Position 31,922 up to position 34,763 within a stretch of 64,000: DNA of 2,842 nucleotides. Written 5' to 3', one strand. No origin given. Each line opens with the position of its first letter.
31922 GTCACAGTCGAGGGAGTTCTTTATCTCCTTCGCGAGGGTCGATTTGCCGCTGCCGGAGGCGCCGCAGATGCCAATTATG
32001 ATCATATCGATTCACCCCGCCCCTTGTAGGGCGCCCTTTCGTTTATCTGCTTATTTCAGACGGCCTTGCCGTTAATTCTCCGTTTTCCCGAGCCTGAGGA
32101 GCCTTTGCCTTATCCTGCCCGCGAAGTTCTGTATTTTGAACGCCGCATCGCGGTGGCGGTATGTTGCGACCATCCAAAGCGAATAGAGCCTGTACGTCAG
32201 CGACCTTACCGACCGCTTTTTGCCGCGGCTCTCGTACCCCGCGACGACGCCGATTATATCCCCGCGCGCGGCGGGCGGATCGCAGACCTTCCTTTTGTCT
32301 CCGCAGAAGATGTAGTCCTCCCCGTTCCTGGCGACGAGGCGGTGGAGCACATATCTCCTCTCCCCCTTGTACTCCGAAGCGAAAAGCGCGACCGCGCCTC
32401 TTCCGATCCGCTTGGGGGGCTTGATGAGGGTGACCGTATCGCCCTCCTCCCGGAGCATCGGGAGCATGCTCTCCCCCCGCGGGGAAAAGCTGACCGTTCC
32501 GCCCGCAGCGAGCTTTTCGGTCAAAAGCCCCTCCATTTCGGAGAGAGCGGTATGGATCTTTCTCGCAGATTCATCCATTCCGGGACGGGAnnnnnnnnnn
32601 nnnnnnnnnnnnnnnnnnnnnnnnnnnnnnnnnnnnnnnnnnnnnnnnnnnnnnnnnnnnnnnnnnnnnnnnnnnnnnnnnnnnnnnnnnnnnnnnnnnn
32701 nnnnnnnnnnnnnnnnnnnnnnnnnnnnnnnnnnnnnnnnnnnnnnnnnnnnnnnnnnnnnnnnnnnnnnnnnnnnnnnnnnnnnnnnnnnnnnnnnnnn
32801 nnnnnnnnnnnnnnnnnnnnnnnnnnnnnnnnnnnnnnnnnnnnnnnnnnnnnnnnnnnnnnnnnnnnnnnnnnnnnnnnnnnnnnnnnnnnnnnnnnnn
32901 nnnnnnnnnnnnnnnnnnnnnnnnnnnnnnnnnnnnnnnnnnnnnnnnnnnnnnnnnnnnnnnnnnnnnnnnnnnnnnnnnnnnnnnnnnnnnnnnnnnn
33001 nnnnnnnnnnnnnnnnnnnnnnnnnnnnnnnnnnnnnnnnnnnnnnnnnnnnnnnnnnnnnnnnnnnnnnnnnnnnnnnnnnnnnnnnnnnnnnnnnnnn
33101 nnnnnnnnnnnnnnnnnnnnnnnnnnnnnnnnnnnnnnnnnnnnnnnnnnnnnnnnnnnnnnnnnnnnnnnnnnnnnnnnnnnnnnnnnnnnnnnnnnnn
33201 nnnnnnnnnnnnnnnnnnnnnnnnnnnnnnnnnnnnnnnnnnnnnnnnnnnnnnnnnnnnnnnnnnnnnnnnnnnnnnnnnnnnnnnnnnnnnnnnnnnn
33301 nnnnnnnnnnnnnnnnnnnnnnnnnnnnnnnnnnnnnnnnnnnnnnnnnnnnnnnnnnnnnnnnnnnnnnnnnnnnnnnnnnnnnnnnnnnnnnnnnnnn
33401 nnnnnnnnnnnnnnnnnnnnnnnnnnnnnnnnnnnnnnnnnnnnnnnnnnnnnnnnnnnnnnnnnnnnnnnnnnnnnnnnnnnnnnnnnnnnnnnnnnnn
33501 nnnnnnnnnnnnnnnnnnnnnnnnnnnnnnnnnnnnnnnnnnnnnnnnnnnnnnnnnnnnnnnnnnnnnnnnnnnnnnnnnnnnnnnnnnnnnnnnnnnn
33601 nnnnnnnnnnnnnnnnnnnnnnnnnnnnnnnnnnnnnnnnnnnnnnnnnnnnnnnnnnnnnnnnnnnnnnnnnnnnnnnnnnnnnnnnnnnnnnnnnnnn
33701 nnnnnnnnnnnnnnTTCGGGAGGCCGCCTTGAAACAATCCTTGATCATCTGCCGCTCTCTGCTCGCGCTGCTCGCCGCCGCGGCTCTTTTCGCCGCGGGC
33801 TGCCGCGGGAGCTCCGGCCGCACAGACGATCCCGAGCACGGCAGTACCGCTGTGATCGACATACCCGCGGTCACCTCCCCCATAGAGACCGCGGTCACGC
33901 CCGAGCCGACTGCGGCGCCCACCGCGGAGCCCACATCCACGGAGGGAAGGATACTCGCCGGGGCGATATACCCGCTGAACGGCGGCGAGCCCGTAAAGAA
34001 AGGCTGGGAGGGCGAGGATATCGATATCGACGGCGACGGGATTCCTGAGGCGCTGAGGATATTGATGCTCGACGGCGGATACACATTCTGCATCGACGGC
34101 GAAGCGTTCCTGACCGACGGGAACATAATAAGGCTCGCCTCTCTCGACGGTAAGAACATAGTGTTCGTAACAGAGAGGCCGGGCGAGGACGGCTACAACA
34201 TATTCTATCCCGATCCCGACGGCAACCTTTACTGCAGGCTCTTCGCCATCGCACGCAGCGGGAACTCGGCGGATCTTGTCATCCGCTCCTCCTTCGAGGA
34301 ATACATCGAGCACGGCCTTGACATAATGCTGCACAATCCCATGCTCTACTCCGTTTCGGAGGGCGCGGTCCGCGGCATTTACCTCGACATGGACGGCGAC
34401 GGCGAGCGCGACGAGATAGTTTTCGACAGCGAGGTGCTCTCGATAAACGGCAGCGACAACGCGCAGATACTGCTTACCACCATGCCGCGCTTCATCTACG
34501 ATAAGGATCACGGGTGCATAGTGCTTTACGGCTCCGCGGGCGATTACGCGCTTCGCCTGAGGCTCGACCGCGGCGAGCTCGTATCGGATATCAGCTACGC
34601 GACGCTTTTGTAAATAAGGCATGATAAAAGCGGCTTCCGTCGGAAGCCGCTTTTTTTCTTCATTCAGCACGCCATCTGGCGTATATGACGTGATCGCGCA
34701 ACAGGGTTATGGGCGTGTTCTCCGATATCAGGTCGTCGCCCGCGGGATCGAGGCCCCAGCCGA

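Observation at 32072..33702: Orphan RiPP-like trio: HPr-kinase-like P-loop protein + PqqD/RRE + cytoplasmic S24/S26 peptidase, with no visible precursor or core enzyme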

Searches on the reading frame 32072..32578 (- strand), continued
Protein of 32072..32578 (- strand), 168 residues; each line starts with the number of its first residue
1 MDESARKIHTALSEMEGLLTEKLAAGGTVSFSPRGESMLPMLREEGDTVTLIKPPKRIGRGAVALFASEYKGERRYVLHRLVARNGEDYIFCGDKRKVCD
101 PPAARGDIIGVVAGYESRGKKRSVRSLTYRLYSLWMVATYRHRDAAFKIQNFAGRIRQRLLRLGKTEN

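Call 29: search_protein_families(library=pfam, proteins=[L010:2719-3939:+, L009:10396-12153:+, L036:9303-9998:+, L042:1781-2329:+, L054:806-1324:+, L068:9285-9962:+, L025:8935-9720:+, L015:8990-9727:+, L068:9962-10438:+, L043:10594-11901:+], max_evalue=0.1)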
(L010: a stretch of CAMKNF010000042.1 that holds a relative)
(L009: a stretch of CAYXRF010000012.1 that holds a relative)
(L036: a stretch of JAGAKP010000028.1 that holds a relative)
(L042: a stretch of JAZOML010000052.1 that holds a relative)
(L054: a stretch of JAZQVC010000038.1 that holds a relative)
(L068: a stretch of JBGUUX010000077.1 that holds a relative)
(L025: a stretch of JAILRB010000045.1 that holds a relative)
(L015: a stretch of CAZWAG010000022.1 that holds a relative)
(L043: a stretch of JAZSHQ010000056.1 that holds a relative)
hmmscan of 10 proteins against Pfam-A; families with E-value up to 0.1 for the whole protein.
L010:2719-3939:+ (407 aa): 1 family
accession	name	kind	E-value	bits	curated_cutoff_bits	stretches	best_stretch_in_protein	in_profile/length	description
PF14907.12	NTP_transf_5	-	4.3e-39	135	31.2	1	35-277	2-248/249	Uncharacterised nucleotidyltransferase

L009:10396-12153:+ (586 aa): 12 families
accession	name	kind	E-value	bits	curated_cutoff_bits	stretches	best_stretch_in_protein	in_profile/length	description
PF00664.28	ABC_membrane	-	8e-28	98.3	28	1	54-327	2-273/274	ABC transporter transmembrane region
PF00005.33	ABC_tran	-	1.1e-24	88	25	1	390-537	3-137/137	ABC transporter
PF02463.25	SMC_N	-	4.1e-05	23.6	40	1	516-579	148-212/220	RecF/RecN/SMC N terminal domain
PF25201.1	nSTAND6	-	0.00014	22.3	27.7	1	382-418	2-38/148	Novel STAND NTPase 6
PF13401.12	AAA_22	-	0.00072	20.3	27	1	397-550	4-103/130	AAA domain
PF13191.12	AAA_16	-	0.00094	20.2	32.6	1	395-561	21-166/167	AAA ATPase domain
PF03193.22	RsgA_GTPase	-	0.0028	17.9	30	1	394-438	103-146/174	RsgA GTPase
PF20703.3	nSTAND1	-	0.0079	16.3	27.1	1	381-416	16-51/379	Novel STAND NTPase 1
PF13304.12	AAA_21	-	0.02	15.4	27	0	509-565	238-299/304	AAA domain, putative AbiEii toxin, Type IV TA system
PF09818.15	ABC_ATPase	-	0.028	13.9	23.2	0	488-539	138-188/283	P-loop domain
PF04999.18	FtsL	-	0.033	14.7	22.9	0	191-236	18-63/97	Cell division protein FtsL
PF13555.12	AAA_29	-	0.049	13.8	27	0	392-415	16-39/61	P-loop containing region of AAA domain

L036:9303-9998:+ (232 aa): 0 families

L042:1781-2329:+ (183 aa): 0 families

L054:806-1324:+ (173 aa): 0 families

L068:9285-9962:+ (226 aa): 0 families

L025:8935-9720:+ (262 aa): 1 family
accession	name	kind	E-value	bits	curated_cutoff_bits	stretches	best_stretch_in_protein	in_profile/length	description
PF13238.12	AAA_18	-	0.047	14.6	29.4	0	165-234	3-66/128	AAA domain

L015:8990-9727:+ (246 aa): 0 families

L068:9962-10438:+ (159 aa): 4 families
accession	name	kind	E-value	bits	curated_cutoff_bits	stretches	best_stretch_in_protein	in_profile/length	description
PF00717.28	Peptidase_S24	-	0.0025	17.9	23.3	1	33-110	37-114/116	Peptidase S24-like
PF20013.4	GAP1-N2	-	0.03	14.8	24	1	67-97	66-96/139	GTPase-associated protein 1, N-terminal domain type 2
PF00225.29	Kinesin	-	0.052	13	29.3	1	84-131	86-134/327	Kinesin motor domain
PF16796.11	Microtub_bd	-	0.07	13.5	27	0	84-127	102-143/155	Microtubule binding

L043:10594-11901:+ (436 aa): 1 family
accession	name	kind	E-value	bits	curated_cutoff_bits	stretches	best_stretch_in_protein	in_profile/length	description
PF07247.17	AATase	-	0.00075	18.6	22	0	221-265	293-337/500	Alcohol acetyltransferase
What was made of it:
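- Closest known: Phosphorylated lasso-peptide clusters of the paeninodin / pseudomycoidin / Bsf type. Same: Relatives add an ABC exporter and an NTP_transf_5 nucleotidyltransferase (call 29).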

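Call 58: search_protein_representatives(alignment_id=A1)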
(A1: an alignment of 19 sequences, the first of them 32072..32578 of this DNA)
Query: 19 sequences, 162 profile positions. Proteins with E-value up to 0.001 (for the whole library): 16559; up to 1e-10: 5626; up to 1e-30: 384. The best 150 are listed.
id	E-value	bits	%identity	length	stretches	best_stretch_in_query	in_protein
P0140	2.9e-61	221.8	-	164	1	1-161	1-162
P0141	1.3e-50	187.2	-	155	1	6-160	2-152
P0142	4.8e-50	185.3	-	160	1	9-155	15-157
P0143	1.2e-49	184.1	-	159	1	6-160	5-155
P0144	2.8e-49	182.8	-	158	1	10-160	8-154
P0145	5.4e-49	181.9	-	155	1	9-157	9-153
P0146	7.2e-49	181.5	-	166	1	1-161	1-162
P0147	9.9e-49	181.1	-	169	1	7-159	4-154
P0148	3.6e-48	179.2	-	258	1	8-160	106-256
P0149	1.4e-47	177.3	-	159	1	7-157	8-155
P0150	2.1e-47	176.8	-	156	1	6-161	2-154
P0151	3.4e-47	176.1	-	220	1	10-156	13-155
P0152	3.5e-47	176.0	-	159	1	7-159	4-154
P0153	3.8e-47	175.9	-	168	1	5-157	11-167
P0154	1.7e-46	173.8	-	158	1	5-159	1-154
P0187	1.6e-40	154.4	-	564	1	18-161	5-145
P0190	4.0e-40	153.1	-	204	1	7-155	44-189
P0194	1.4e-39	151.4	-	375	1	15-149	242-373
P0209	8.9e-39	148.7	-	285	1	7-139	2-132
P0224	9.3e-38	145.4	-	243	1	19-162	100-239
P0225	1.2e-37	145.0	-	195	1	8-159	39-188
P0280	1.9e-35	137.9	-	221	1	19-159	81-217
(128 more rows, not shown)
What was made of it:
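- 32072..32578 (-): Soluble S26-like (signal-peptidase fold) protein, 168 aa, with Ser37/His79/Asp94 and a C-terminal cationic amphipathic helix (about 127-165). Probable leader peptidase. The family has 16,559 50%-identity clusters at E <= 1e-3 (call 58).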

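Call 59: search_protein_families(library=pfam, proteins=[P0148, P0224, P0280, P0194, P0187, P0209, P0151, P0190, P0225, P0140], max_evalue=0.01)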
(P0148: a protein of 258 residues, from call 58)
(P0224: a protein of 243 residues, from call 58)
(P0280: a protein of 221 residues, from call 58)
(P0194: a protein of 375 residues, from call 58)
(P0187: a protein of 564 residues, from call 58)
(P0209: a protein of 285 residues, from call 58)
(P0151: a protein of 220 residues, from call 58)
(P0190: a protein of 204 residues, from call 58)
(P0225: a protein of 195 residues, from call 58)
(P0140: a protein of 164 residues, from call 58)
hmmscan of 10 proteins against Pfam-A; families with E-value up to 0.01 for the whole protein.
P0148 (258 aa): 0 families

P0224 (243 aa): 1 family
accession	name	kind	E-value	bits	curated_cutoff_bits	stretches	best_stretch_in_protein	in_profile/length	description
PF05402.18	PqqD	-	1e-11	45.4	23.4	1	15-83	1-66/67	Coenzyme PQQ synthesis protein D (PqqD)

P0280 (221 aa): 1 family
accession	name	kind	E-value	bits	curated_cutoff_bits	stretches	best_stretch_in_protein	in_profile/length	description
PF05402.18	PqqD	-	9.6e-06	26.3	23.4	1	18-73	7-62/67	Coenzyme PQQ synthesis protein D (PqqD)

P0194 (375 aa): 0 families

P0187 (564 aa): 1 family
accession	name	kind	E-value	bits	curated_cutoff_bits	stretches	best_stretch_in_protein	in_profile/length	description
PF14907.12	NTP_transf_5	-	4.5e-39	135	31.2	1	202-446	3-249/249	Uncharacterised nucleotidyltransferase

P0209 (285 aa): 2 families
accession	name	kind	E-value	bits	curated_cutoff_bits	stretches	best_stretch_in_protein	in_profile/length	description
PF00717.28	Peptidase_S24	-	0.00038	20.6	23.3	1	11-104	22-115/116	Peptidase S24-like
PF16506.10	DiSB-ORF2_chro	-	0.0089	16.6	30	0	65-176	162-236/238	Putative virion glycoprotein of insect viruses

P0151 (220 aa): 0 families

P0190 (204 aa): 1 family
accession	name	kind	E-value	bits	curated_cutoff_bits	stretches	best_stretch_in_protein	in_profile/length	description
PF00717.28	Peptidase_S24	-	3.4e-06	27.2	23.3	1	55-145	24-114/116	Peptidase S24-like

P0225 (195 aa): 0 families

P0140 (164 aa): 0 families
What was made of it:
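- On Peptidase clan SF: S24 (LexA) / S26 (signal peptidase I): The homologue P0190 passes PF00717 (27.2 bits against 23.3), and others score just below (calls 29, 59).
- Closest known: ER/archaeal-type signal peptidases. Different: Its genomic partner is a PqqD protein, with which it is sometimes fused (call 59).
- The fusions to PqqD mirror the fused B1-B2 leader peptidases of lasso systems (call 59).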

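Call 79: list_cluster_members(proteins=[P0010, P0015, P0002, P0021, P0055, P0085])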
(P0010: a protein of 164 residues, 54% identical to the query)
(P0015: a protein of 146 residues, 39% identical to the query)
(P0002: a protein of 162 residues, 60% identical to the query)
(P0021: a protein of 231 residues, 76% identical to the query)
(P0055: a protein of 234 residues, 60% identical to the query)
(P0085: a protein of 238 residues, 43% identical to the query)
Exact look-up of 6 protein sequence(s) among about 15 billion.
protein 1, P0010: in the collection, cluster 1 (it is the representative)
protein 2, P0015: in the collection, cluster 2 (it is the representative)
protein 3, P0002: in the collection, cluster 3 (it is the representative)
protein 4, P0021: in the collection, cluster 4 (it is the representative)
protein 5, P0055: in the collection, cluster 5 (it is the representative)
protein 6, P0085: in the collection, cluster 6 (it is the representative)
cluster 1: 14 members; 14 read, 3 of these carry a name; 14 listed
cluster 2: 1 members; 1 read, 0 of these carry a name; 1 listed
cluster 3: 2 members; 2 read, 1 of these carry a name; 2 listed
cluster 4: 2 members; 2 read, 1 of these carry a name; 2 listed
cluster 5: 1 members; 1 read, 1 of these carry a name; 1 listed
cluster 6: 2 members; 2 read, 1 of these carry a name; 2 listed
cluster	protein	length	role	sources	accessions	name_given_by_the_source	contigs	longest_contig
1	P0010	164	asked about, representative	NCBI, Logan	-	-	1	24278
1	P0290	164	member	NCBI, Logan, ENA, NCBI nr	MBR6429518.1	MAG: S24/S26 family peptidase [Clostridia bacterium] | S24/S26 family peptidase [Clostridia bacterium]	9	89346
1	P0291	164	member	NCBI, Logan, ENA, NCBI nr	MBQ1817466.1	MAG: S24/S26 family peptidase [Clostridia bacterium] | S24/S26 family peptidase [Clostridia bacterium]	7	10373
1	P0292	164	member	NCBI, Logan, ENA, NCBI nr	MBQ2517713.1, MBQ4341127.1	MAG: S24/S26 family peptidase [Clostridia bacterium] | S24/S26 family peptidase [Clostridia bacterium]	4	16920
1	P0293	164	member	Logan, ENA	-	-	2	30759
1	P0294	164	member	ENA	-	-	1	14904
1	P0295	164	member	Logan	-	-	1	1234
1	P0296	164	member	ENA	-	-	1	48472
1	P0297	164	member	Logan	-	-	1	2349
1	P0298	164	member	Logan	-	-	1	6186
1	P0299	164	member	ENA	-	-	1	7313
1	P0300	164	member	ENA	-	-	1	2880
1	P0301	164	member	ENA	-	-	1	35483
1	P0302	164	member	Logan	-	-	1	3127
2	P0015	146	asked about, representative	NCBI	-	-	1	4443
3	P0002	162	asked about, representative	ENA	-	-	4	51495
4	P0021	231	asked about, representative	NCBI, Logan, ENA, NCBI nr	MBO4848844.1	MAG: hypothetical protein J5586_06805 [Clostridia bacterium] | hypothetical protein [Clostridia bacterium]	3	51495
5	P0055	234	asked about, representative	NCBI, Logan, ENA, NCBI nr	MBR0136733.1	MAG: hypothetical protein IJM18_11055 [Clostridia bacterium] | hypothetical protein [Clostridia bacterium]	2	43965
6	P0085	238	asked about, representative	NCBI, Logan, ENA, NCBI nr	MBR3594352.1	MAG: hypothetical protein IKL44_06750 [Clostridia bacterium] | hypothetical protein [Clostridia bacterium]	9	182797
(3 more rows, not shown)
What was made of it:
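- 32072..32578 (-): NCBI names close relatives 'S24/S26 family peptidase' (call 79).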

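Call 81: search_protein_families(library=pfam, proteins=[L075:2612-3970:+, L078:434-1519:+], max_evalue=0.01)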
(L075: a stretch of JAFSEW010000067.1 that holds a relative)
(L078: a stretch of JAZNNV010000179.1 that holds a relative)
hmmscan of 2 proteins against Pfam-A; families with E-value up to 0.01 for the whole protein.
L075:2612-3970:+ (453 aa): 2 families
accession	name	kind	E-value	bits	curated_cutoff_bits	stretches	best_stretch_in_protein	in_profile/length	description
PF04055.27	Radical_SAM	-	1.7e-13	51.5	29.5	1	109-272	2-165/166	Radical SAM superfamily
PF13353.11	Fer4_12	-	9.1e-09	36.2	22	1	111-217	12-116/137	4Fe-4S single cluster domain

L078:434-1519:+ (362 aa): 2 families
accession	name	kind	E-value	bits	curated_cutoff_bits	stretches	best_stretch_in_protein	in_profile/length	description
PF04055.27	Radical_SAM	-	4.1e-24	86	29.5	1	29-169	2-145/166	Radical SAM superfamily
PF13353.11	Fer4_12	-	0.00053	20.7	22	1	31-88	12-66/137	4Fe-4S single cluster domain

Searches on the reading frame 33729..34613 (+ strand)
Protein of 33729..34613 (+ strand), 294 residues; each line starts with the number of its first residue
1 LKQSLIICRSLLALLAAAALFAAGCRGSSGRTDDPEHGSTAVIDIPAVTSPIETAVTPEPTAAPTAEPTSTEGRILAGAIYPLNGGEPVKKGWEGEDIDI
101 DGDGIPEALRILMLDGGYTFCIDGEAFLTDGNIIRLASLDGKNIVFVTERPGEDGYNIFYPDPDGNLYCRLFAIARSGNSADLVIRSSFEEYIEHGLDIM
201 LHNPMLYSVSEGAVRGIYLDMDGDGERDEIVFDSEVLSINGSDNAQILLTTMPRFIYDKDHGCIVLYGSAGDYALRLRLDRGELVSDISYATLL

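Call 3: search_protein_families(library=pfam, proteins=[window:33729-34613:+], max_evalue=1)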
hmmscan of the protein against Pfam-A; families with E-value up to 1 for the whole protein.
window:33729-34613:+ (294 aa): 0 families

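Call 4: search_protein_families(library=ncbifam, proteins=[window:33729-34613:+], max_evalue=1)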
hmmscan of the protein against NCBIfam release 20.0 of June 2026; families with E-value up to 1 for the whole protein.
window:33729-34613:+ (294 aa): 3 families
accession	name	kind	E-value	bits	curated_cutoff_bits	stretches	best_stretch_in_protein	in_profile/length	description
NF037973.1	metallo_SslE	exception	0.016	12.6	3000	1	7-71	7-69/1519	lipoprotein metalloprotease SslE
NF058595.1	invert_tail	domain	0.14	12.5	37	1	9-41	56-88/113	lipo-invert putative C-terminal anchoring domain-containing protein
NF040901.1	SeO3_TeO2_ExtH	equivalog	0.18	10.7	200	1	7-39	6-38/430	selenite/tellurite reduction operon rhodanese-like protein ExtH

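Call 7: search_protein_families(library=padloc, proteins=[window:33729-34613:+], max_evalue=1)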
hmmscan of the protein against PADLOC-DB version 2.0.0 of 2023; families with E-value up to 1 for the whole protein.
window:33729-34613:+ (294 aa): 0 families
